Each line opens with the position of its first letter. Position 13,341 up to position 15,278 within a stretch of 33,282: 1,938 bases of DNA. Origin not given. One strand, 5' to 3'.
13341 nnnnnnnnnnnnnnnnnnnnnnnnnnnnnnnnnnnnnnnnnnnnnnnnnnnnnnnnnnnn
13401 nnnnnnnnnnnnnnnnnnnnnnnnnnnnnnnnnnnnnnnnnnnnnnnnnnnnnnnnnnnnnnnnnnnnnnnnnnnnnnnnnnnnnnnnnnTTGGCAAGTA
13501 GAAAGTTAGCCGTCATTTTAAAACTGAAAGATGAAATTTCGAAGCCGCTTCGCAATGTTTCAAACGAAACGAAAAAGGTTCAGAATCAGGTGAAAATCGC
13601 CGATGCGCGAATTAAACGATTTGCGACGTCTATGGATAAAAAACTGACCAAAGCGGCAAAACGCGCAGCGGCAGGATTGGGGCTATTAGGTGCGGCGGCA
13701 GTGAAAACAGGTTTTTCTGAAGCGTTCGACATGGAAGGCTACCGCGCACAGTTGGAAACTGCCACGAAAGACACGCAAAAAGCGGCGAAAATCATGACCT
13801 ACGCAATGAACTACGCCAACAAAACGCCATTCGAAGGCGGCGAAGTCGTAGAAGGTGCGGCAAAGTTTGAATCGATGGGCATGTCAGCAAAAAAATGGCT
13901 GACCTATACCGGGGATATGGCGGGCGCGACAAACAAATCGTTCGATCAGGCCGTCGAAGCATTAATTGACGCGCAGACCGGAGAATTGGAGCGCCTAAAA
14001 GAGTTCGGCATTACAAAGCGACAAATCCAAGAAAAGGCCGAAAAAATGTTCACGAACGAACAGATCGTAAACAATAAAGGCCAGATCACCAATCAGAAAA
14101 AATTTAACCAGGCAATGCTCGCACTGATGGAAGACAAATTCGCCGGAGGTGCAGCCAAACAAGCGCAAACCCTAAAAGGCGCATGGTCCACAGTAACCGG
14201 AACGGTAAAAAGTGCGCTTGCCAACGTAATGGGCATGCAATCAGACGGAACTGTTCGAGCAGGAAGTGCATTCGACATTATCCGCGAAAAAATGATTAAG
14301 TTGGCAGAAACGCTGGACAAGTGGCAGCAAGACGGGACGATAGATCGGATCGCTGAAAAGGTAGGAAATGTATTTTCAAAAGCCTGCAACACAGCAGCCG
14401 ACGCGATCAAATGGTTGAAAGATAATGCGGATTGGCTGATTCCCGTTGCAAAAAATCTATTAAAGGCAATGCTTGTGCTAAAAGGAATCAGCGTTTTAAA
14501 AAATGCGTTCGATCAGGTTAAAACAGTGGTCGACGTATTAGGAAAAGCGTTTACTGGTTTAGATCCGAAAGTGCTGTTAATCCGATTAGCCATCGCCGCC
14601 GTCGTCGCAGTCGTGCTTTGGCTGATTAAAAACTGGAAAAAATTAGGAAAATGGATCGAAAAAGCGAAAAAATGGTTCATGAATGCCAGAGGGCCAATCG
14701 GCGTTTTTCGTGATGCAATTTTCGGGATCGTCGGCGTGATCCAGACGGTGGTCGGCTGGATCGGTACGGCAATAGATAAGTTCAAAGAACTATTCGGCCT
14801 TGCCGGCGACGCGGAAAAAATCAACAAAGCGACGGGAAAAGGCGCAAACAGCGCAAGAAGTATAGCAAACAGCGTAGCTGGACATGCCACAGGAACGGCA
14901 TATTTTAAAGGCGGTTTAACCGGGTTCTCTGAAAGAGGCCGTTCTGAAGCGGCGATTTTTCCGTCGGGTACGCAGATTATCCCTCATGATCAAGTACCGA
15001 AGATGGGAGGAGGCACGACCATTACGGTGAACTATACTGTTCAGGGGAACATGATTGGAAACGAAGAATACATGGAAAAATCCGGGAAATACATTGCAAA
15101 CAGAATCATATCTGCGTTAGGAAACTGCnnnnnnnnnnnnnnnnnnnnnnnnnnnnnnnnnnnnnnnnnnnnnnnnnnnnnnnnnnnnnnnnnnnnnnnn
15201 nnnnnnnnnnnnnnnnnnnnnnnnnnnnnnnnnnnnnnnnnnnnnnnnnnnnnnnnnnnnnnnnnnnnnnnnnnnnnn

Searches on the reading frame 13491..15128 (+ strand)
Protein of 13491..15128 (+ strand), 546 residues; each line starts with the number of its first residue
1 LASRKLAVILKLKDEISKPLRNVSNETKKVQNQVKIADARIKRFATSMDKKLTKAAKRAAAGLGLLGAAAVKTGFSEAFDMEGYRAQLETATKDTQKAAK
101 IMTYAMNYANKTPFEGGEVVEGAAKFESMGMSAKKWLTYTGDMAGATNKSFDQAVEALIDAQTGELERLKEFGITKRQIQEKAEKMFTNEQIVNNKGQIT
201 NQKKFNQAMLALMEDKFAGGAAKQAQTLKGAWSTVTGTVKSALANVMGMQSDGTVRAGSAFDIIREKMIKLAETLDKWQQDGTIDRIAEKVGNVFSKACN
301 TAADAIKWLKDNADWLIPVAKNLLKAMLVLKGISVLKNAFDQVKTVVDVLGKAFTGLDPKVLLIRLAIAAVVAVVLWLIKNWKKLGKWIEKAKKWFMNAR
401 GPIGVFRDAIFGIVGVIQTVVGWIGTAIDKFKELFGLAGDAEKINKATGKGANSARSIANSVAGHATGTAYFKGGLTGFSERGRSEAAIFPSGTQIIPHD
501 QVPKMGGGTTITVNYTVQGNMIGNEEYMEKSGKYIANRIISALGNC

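Call 62: search_protein_families(library=pfam, proteins=[window:13491-15128:+], max_evalue=0.001)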
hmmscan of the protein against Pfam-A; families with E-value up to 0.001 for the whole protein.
window:13491-15128:+ (546 aa): 1 family
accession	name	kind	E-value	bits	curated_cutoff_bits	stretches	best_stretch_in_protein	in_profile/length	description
PF20155.4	TMP_3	-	2.4e-08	34.3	41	1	80-247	9-191/192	Tape measure protein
